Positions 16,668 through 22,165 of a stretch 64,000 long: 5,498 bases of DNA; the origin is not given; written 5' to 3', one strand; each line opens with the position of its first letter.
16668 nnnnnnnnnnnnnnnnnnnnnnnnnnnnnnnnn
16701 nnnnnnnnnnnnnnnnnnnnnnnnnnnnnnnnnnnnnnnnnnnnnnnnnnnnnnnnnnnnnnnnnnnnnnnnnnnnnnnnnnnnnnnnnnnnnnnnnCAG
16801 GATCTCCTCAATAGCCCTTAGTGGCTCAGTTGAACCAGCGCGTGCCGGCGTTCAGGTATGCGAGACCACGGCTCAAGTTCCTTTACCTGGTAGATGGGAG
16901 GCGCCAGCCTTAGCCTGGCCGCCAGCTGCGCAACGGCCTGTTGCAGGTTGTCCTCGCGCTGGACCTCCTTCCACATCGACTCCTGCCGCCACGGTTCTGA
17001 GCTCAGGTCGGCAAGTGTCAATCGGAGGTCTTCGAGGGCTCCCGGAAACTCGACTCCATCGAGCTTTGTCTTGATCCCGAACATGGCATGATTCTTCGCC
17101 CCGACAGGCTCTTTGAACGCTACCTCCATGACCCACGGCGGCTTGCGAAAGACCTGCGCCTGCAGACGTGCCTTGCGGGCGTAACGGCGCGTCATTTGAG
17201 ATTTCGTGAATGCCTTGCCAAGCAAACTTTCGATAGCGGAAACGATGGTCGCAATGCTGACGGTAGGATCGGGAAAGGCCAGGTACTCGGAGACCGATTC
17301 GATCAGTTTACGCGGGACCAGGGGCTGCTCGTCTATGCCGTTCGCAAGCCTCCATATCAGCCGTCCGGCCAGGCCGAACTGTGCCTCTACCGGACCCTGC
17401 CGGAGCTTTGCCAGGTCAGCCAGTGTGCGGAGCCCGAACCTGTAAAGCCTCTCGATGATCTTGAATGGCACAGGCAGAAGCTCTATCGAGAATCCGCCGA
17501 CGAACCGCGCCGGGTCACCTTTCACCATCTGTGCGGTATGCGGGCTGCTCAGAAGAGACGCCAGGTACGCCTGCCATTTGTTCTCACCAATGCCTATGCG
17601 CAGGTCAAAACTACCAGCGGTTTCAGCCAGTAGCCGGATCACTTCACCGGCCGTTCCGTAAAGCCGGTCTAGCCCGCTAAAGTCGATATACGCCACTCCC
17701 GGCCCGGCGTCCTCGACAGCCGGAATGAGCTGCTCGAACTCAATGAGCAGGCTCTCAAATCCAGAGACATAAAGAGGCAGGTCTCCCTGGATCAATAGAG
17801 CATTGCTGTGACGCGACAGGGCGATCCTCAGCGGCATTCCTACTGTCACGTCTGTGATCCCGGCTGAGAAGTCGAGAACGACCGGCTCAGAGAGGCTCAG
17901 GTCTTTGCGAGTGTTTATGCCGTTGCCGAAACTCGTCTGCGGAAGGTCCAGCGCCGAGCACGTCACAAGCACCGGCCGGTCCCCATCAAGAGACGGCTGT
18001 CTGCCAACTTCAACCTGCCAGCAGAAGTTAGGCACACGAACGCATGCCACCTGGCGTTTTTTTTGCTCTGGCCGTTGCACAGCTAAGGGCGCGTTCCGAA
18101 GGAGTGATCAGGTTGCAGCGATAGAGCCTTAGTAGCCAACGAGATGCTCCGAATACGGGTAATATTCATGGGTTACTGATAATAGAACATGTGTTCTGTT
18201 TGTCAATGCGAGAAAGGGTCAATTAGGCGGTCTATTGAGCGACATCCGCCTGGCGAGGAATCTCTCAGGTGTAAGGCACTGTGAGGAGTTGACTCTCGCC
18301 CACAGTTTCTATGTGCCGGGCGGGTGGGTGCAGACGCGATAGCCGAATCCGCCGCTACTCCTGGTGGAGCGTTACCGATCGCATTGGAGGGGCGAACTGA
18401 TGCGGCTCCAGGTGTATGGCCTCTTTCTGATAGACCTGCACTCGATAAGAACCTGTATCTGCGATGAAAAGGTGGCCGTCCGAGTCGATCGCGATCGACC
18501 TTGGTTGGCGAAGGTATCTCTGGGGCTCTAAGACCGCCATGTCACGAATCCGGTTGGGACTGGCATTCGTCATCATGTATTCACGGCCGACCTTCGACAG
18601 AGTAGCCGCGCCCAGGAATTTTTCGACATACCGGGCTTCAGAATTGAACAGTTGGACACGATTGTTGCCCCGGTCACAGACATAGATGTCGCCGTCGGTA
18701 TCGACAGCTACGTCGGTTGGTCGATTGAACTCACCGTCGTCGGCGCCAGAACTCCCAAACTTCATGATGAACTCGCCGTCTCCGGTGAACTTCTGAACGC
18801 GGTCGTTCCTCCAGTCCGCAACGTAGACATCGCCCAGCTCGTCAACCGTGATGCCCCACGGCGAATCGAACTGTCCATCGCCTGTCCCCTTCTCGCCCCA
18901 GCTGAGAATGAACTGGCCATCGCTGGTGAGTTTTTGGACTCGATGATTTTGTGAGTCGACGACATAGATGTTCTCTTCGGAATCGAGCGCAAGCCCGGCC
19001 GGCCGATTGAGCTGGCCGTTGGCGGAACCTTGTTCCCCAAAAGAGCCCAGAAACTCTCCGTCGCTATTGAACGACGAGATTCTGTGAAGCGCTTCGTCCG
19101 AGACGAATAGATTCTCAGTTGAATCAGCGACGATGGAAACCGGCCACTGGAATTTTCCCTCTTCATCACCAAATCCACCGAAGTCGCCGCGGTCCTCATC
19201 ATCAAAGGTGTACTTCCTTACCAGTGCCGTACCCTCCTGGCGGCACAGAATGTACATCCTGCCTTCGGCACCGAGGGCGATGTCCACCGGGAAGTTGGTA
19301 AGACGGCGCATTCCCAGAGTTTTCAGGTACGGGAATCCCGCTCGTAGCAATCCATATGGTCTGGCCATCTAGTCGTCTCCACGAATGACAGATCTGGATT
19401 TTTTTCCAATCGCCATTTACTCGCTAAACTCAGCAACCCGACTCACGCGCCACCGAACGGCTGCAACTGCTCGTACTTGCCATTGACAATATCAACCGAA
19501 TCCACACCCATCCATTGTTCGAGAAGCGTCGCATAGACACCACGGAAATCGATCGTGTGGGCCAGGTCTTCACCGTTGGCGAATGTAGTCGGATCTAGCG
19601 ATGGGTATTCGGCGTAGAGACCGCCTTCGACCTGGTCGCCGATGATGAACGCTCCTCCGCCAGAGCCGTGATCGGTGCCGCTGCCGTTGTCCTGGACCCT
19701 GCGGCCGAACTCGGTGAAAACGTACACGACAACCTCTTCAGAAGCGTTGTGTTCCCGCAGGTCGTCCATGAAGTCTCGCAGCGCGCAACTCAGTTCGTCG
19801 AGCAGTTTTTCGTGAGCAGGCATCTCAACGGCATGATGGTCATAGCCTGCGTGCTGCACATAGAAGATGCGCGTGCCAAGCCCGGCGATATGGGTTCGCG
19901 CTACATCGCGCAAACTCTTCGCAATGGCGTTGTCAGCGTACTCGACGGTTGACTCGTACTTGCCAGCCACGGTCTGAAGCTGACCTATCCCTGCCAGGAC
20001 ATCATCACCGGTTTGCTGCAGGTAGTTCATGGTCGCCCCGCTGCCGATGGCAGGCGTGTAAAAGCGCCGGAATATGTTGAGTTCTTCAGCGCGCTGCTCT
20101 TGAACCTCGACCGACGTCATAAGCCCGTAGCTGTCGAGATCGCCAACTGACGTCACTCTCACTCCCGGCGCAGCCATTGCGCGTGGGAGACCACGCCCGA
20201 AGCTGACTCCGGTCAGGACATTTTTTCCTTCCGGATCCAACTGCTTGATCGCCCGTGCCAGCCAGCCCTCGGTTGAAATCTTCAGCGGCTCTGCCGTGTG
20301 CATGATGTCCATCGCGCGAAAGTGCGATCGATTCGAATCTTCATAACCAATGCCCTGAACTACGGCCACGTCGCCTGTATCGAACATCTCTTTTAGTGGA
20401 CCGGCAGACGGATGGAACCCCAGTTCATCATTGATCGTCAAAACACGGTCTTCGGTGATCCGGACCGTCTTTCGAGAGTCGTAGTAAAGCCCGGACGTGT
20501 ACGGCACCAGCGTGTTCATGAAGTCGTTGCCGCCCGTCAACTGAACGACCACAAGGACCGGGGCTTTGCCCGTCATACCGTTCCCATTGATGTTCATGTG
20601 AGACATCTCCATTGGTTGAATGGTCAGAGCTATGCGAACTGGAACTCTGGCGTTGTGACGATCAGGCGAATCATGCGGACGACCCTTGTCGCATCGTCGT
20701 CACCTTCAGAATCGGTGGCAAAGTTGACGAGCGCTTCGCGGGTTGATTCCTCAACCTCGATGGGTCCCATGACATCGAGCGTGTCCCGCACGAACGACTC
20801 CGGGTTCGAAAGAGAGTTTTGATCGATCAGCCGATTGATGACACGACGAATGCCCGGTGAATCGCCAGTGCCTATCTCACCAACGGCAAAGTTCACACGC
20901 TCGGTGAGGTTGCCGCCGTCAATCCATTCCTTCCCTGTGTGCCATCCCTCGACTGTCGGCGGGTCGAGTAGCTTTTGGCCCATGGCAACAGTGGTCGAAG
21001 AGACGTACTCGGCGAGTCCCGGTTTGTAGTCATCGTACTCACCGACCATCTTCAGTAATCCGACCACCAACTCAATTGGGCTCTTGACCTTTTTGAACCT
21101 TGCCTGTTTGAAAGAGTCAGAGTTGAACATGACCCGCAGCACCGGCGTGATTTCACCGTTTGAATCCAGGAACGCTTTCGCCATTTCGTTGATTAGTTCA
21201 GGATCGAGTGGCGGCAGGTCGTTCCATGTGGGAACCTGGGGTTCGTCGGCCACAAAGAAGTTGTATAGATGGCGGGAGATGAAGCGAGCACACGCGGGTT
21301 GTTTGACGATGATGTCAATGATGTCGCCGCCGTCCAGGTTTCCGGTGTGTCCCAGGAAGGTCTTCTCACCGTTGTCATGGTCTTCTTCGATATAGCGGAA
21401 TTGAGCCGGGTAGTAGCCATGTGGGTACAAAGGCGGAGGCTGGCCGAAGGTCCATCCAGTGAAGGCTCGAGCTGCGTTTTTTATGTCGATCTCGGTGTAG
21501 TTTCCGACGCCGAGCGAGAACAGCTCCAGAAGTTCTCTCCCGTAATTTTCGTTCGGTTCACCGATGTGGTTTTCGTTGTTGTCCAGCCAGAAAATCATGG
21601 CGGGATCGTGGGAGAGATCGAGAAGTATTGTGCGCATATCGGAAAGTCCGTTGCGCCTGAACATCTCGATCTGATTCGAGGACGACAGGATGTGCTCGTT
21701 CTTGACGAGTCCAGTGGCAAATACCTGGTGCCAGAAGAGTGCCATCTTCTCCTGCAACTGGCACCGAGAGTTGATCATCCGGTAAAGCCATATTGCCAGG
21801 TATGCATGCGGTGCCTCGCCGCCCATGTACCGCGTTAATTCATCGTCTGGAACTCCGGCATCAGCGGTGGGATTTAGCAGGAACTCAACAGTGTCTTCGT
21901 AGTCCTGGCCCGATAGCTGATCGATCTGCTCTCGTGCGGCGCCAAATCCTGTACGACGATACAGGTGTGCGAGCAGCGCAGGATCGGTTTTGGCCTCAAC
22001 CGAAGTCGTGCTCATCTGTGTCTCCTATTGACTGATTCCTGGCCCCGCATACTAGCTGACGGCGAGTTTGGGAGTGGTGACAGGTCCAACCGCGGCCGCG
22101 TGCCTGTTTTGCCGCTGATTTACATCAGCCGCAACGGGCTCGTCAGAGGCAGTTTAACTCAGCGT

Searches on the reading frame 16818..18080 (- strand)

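Call 81: search_protein_families(library=pfam, proteins=[window:16818-18080:-], max_evalue=0.001)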
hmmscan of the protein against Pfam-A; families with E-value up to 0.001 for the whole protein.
window:16818-18080:- (420 aa): 1 family
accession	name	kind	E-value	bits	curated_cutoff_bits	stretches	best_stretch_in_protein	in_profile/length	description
PF00817.25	IMS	-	2.1e-08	34.6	23.2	1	17-175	4-147/148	impB/mucB/samB family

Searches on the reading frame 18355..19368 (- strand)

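Call 20: search_protein_families(library=pfam, proteins=[window:18355-19368:-], max_evalue=0.01)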
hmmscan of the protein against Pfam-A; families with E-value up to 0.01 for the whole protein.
window:18355-19368:- (337 aa): 12 families
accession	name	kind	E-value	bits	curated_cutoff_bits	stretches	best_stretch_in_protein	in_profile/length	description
PF01436.27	NHL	-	7e-45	149.3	20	4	214-239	1-26/28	NHL repeat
PF06739.17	SBBP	-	5.7e-13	49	20.5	0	217-231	15-29/38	Beta-propeller repeat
PF08450.18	SGL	-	7.4e-11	42.6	26.3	0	169-201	185-217/246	SMP-30/Gluconolactonase/LRE-like region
PF17170.10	DUF5128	-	1.2e-10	41.6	22.9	1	180-247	55-124/321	6-bladed beta-propeller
PF25021.1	TEN_NHL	-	1.4e-10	41.2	27.1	0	286-310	141-353/357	Teneurin NHL domain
PF24684.1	Vgb_lyase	-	1.2e-06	28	50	0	76-152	57-128/290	Virginiamycin B lyase family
PF02393.21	US22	-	3.3e-05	24.4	35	0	161-191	73-102/124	US22 like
PF13449.12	Phytase-like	-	0.00018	22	27.6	0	78-110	72-104/284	Esterase-like activity of phytase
PF20067.5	SSL_N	-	0.0015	18.8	18.9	0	217-230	23-36/46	Strictosidine synthase-like, N-terminal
PF07494.17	Reg_prop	-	0.0016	18.9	20.4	0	290-304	8-22/24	Two component regulator propeller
PF06977.17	SdiA-regulated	-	0.0034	17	21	0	86-138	186-240/249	SdiA-regulated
PF00058.23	Ldl_recept_b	-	0.0041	18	21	0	119-129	31-41/42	Low-density lipoprotein receptor repeat class B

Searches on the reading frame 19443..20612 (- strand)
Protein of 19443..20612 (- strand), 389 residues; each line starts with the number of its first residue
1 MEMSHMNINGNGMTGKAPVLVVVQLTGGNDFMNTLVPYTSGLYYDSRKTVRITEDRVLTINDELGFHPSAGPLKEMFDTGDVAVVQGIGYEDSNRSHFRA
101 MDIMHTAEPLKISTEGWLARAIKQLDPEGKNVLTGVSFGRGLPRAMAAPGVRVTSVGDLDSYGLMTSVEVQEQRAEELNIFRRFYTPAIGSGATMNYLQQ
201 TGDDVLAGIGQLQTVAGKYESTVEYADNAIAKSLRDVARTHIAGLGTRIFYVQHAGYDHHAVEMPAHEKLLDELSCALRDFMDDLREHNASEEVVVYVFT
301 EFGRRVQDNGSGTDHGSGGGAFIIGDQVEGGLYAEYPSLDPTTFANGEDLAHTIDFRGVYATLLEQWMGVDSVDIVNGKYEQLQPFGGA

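Call 20: search_protein_families(library=pfam, proteins=[window:19443-20612:-], max_evalue=0.01)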
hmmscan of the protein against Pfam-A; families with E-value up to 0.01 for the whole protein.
window:19443-20612:- (389 aa): 1 family
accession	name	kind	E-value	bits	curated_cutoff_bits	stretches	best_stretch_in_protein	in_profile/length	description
PF07394.17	DUF1501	-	3e-22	79.8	27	1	20-370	4-379/390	Protein of unknown function (DUF1501)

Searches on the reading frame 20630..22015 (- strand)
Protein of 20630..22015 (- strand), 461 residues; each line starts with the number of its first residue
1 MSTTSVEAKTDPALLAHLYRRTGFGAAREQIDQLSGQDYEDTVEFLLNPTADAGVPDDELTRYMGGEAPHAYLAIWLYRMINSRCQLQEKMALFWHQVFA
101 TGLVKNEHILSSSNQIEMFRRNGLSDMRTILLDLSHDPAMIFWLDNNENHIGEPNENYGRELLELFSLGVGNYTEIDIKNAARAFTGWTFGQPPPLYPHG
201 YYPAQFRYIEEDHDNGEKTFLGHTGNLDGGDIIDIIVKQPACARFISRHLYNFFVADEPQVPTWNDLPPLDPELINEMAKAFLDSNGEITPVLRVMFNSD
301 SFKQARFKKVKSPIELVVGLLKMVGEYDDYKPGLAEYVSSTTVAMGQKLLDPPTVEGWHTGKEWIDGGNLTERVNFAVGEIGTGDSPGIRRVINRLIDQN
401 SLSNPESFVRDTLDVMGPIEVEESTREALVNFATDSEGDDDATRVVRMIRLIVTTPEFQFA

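Call 20: search_protein_families(library=pfam, proteins=[window:20630-22015:-], max_evalue=0.01)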
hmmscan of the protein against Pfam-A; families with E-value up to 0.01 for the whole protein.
window:20630-22015:- (461 aa): 2 families
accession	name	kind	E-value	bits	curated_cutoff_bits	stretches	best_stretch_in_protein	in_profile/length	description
PF08811.16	DUF1800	-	8.4e-103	345.2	26.1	1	17-459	1-418/419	Protein of unknown function (DUF1800)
PF07587.16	PSD1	-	0.0061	16.4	28.5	0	267-305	46-84/244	Protein of unknown function (DUF1553)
